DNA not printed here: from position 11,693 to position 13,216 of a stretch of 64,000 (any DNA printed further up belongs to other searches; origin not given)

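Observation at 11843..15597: Tyrosinase operon with an unconventional putative copper-delivery pair instead of a MelC1-type chaperone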

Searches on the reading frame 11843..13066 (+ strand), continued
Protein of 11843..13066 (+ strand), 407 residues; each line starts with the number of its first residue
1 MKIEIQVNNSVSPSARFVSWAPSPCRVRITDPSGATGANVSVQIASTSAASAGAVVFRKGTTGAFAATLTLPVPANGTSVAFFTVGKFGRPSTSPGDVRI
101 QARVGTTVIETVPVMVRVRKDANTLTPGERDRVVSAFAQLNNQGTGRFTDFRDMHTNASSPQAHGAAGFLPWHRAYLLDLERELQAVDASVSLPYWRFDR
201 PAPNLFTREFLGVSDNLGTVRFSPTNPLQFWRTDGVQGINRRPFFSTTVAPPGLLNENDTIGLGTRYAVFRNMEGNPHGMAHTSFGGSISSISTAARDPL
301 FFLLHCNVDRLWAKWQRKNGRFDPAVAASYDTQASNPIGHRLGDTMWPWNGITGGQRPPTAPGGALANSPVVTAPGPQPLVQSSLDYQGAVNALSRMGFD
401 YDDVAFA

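Call 30: search_solved_structures(query=A2, max_evalue=0.001, show_alignments=3)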
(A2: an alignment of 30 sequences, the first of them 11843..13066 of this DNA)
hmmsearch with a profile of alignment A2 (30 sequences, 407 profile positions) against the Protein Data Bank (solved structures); distinct sequences matched with E-value up to 0.001: 59.
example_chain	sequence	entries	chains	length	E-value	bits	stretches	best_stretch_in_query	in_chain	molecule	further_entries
6r83_1a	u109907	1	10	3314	1.2e-118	399.8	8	115-319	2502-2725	Hemocyanin subunit 1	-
3j32_A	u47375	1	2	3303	3.4e-108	365.3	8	103-318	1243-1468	Hemocyanin isoform 1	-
8trz_A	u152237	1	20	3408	1.1e-98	334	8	115-317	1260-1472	Hemocyanin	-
4yd9_A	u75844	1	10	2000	4.8e-73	249.6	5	112-318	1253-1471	hemocyanin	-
4bed_A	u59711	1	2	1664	3.6e-61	210.5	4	88-322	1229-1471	HEMOCYANIN KLH1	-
4bed_B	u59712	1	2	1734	1.6e-52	182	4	150-319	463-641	HEMOCYANIN KLH1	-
4yd9_B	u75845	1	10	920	2.6e-34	122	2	115-319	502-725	hemocyanin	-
4j6u_A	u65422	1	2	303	2.5e-29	105.6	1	117-351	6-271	Tyrosinase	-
7ciy_A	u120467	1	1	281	2.7e-29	105.5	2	117-213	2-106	Tyrosinase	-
4j6t_A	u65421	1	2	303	3.4e-29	105.1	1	117-351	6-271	Tyrosinase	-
9h2o_A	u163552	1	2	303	3.5e-29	105.1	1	116-351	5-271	Tyrosinase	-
3nm8_A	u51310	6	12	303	3.5e-29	105.1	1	116-351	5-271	Tyrosinase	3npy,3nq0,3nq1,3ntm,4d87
4j6v_A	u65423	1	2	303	3.9e-29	105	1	117-351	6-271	Tyrosinase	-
6ei4_A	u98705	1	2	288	4e-29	104.9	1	117-351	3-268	Tyrosinase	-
4p6r_A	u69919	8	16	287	4.2e-29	104.9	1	117-351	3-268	Tyrosinase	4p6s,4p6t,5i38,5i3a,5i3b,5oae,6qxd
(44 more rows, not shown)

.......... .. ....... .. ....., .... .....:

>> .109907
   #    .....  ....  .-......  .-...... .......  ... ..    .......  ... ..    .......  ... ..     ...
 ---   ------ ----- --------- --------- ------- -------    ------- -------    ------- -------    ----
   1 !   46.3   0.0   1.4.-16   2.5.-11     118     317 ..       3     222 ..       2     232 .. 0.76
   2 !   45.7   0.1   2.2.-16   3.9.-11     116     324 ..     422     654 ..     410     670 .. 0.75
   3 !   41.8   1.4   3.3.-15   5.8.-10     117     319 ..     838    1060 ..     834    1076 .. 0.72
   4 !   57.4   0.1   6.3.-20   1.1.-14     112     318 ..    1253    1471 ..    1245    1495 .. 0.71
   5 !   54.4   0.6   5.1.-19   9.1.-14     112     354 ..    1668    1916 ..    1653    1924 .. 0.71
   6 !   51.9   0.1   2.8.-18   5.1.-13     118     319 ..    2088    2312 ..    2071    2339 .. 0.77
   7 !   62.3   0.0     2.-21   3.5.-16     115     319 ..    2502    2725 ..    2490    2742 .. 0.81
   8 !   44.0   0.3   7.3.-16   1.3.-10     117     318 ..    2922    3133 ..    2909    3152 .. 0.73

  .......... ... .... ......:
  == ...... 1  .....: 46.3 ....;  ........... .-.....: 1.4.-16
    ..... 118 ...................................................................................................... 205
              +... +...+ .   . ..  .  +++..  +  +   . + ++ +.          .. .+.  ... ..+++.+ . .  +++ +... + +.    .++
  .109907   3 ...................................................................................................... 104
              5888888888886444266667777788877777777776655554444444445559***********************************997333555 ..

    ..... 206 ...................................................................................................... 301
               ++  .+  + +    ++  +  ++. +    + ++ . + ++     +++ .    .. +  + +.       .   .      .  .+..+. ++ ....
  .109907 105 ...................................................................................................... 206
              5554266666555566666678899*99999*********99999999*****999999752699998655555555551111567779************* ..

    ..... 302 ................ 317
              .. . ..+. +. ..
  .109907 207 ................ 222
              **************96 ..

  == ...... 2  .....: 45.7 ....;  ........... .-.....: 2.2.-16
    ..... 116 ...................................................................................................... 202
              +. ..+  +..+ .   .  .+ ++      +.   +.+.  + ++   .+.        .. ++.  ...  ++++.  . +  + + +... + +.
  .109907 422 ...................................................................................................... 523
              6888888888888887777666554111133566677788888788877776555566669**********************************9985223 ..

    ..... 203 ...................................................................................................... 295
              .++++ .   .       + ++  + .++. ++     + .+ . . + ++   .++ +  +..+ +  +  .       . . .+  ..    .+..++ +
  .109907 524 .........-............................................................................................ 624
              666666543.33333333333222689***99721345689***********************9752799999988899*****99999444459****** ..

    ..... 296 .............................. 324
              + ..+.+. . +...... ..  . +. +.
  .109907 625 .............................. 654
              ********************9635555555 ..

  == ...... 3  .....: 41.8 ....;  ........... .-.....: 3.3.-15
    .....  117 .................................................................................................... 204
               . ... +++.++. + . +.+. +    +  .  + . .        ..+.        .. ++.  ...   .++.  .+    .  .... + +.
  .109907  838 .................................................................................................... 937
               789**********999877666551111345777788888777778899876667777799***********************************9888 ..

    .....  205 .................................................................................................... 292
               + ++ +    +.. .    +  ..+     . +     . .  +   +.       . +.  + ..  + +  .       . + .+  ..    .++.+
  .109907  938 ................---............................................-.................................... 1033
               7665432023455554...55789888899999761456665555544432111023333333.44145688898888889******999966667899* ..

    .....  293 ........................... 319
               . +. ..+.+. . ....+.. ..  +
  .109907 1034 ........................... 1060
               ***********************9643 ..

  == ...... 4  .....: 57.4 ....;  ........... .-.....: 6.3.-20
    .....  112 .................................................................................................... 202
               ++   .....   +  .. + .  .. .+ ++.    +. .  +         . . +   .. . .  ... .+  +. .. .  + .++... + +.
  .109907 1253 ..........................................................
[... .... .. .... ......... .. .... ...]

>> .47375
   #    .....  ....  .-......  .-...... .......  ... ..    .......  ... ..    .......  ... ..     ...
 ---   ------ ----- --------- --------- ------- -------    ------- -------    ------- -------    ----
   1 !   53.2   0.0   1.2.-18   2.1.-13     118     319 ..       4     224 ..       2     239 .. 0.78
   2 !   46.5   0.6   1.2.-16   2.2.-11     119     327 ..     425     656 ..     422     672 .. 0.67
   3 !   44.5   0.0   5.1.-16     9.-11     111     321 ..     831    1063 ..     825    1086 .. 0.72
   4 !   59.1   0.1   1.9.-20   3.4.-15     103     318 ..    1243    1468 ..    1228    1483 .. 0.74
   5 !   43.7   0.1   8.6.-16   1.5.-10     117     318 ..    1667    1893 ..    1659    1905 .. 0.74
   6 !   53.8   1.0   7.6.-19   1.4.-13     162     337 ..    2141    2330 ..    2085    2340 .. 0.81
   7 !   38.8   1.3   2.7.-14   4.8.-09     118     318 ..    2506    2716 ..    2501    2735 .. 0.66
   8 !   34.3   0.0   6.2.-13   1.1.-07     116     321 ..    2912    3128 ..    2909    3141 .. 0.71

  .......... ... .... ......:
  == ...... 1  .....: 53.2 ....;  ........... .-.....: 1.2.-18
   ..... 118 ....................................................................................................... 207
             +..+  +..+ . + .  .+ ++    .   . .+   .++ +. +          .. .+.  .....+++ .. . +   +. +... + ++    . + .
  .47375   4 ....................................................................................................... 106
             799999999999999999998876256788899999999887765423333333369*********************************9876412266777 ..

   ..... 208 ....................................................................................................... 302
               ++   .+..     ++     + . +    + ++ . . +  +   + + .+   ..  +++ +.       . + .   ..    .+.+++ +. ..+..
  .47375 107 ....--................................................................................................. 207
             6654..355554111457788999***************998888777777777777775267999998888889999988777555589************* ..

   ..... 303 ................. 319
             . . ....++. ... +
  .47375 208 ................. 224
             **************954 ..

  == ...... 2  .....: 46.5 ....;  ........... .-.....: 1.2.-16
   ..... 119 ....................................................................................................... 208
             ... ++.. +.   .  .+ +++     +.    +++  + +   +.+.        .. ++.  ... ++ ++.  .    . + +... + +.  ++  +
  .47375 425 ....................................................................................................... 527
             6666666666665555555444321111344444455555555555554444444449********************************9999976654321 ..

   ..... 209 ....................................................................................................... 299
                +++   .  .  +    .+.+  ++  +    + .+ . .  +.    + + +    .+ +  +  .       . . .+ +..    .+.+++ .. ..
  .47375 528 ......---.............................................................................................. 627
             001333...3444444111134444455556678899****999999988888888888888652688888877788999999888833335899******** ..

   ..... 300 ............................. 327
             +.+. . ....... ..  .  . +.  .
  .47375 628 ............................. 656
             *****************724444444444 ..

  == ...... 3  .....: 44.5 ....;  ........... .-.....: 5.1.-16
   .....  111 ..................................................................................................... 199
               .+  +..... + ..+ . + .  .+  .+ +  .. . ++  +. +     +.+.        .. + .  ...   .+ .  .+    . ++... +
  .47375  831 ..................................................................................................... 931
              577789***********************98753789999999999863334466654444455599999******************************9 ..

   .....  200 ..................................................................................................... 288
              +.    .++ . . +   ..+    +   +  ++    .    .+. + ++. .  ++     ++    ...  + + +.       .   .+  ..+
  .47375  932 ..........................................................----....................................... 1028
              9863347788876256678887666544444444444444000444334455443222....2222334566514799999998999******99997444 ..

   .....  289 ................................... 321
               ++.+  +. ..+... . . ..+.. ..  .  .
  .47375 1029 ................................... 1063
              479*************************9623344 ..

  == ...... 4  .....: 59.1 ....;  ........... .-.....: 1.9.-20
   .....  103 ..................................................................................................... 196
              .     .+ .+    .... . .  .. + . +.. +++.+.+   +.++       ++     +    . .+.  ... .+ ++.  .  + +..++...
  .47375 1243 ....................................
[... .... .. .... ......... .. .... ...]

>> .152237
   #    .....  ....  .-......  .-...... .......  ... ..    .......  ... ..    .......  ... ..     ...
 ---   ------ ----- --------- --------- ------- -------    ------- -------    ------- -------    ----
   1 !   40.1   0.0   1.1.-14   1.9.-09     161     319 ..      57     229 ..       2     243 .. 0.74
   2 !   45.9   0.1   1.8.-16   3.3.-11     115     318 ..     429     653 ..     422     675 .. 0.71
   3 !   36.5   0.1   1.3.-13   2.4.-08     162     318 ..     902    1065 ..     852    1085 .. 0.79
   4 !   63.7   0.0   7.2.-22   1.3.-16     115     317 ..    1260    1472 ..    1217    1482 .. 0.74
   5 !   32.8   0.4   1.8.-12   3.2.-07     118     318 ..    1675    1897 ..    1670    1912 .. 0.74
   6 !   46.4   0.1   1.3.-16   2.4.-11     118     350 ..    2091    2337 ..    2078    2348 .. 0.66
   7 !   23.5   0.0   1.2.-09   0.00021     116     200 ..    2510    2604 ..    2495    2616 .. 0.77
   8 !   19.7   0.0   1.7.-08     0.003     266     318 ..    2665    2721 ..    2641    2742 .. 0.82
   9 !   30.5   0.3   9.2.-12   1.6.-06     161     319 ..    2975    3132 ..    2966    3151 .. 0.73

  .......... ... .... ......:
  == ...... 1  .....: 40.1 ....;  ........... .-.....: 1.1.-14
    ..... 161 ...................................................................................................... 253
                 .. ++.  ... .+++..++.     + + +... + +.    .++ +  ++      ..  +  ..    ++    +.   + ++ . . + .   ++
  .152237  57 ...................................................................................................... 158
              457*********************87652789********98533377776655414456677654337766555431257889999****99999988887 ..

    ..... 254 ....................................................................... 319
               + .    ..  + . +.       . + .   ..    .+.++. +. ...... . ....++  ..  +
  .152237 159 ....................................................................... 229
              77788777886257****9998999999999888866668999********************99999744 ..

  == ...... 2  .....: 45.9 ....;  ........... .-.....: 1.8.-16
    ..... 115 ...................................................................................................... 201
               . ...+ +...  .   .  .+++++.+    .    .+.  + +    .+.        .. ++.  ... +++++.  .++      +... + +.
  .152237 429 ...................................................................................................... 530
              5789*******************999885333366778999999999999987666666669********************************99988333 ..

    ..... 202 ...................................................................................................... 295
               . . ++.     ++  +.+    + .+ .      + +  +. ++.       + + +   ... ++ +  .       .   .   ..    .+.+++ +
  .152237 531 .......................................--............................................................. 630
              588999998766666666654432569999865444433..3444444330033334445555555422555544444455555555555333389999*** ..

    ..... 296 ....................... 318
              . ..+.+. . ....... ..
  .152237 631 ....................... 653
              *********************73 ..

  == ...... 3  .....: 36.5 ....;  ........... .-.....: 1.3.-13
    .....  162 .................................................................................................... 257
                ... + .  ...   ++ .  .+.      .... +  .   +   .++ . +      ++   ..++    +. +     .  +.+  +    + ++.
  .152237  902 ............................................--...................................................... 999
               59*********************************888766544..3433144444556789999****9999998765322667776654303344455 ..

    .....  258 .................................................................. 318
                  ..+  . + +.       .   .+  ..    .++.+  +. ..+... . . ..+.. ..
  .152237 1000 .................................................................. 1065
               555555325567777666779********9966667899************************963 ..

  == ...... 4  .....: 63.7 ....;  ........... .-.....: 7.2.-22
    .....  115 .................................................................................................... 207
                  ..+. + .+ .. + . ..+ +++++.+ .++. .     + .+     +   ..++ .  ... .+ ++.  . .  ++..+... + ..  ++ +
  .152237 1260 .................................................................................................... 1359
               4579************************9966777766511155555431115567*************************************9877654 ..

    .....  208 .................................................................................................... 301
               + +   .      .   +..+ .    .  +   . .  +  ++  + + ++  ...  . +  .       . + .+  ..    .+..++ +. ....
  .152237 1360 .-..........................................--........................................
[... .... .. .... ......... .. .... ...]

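Call 60: fold_search(model_id=the predicted structure, library=pdb)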
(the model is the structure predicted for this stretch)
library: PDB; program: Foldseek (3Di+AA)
matches with E <= 10: 922; with E <= 0.001: 15
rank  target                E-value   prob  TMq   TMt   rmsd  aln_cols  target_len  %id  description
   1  1wx2_A                2.3e-05  1.00  0.26  0.35  10.3       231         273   32  Crystal Structure of the oxy-form of the copper-bound Streptomyces castaneoglobisporus tyrosinase complexed with a cad (released 2006-01-31)
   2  3awt_A                3.8e-05  1.00  0.26  0.35  10.2       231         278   32  Crystal structure of Streptomyces tyrosinase in a complex with caddie soaked in a Cu(II)-containing solution for 20 hr (released 2011-06-29)
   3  7ciy_A                4.1e-05  1.00  0.26  0.35  10.4       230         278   33  Crystal structure of N191G-mutated tyrosinase from Streptomyces castaneoglobisporus in complex with the caddie protein (released 2021-06-16)
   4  2zwe_A                4.6e-05  1.00  0.25  0.35   9.9       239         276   31  Crystal structure of the copper-bound tyrosinase in complex with a caddie protein from streptomyces castaneoglobisporu (released 2009-12-15)
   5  2zmx_A                9.3e-05  1.00  0.26  0.35  10.2       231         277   32  Crystal structure of the met1-form of the copper-bound tyrosinase in complex with a caddie protein from Streptomyces c (released 2009-04-07)
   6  4p6r_A                1.4e-04  1.00  0.26  0.34  12.6       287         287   26  Crystal Structure of tyrosinase from Bacillus megaterium with tyrosine in the active site (released 2014-07-30)
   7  5z0m_A                1.5e-04  1.00  0.25  0.34  10.4       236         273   31  Crystal structure of copper-bound H63F-mutated tyrosinase from Streptomyces castaneoglobisporus in complex with the ca (released 2018-12-26)
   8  9t62_B                1.7e-04  1.00  0.25  0.33   9.9       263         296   25  Crystal structure of ortho-aminophenol oxidase SmNspF from Streptomyces murayamaensis (released 2026-02-11)
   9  3nq5_A                3.2e-04  1.00  0.26  0.34   9.3       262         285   27  Crystal Structure of Tyrosinase from Bacillus megaterium R209H mutant (released 2010-11-17)
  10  9h29_B                3.4e-04  1.00  0.27  0.35   9.7       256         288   28  Crystal structure of tyrosinase from Priestia megaterium F227Y mutant soaked in Cu(II) (released 2025-10-29)
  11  4j6u_B                4.3e-04  1.00  0.26  0.35   9.9       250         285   30  Crystal Structure of Tyrosinase from Bacillus megaterium N205A mutant (released 2013-12-25)
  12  3nq0_A                5.5e-04  1.00  0.20  0.28   3.8       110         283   28  Crystal Structure of Tyrosinase from Bacillus megaterium crystallized in the absence of Zinc (released 2010-11-17)
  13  9h1t_B                5.5e-04  1.00  0.26  0.35  12.6       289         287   26  Crystal structure of apo-tyrosinase from Priestia megaterium F227Y mutant (released 2025-10-29)
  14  3nq0_B                9.3e-04  1.00  0.20  0.29   3.8       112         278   29  Crystal Structure of Tyrosinase from Bacillus megaterium crystallized in the absence of Zinc (released 2010-11-17)
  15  4j6t_B                9.3e-04  1.00  0.27  0.35   9.6       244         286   30  Crystal Structure of Tyrosinase from Bacillus megaterium F197A mutant (released 2013-12-25)
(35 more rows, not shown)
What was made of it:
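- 11843..13066 (+): g1: type-3 copper (tyrosinase-family) protein, 407 aa, no signal peptide. The closest single-domain solved relatives are B. megaterium and Streptomyces tyrosinases; multi-unit mollusc hemocyanins also match (calls 30, 60).
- Closest known: Streptomyces melC1-melC2. Same: Streptomyces tyrosinase is among the closest solved relatives of g1 (about 32% identity, call 60).
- The o-aminophenol oxidase NspF is among the structural matches (call 60).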
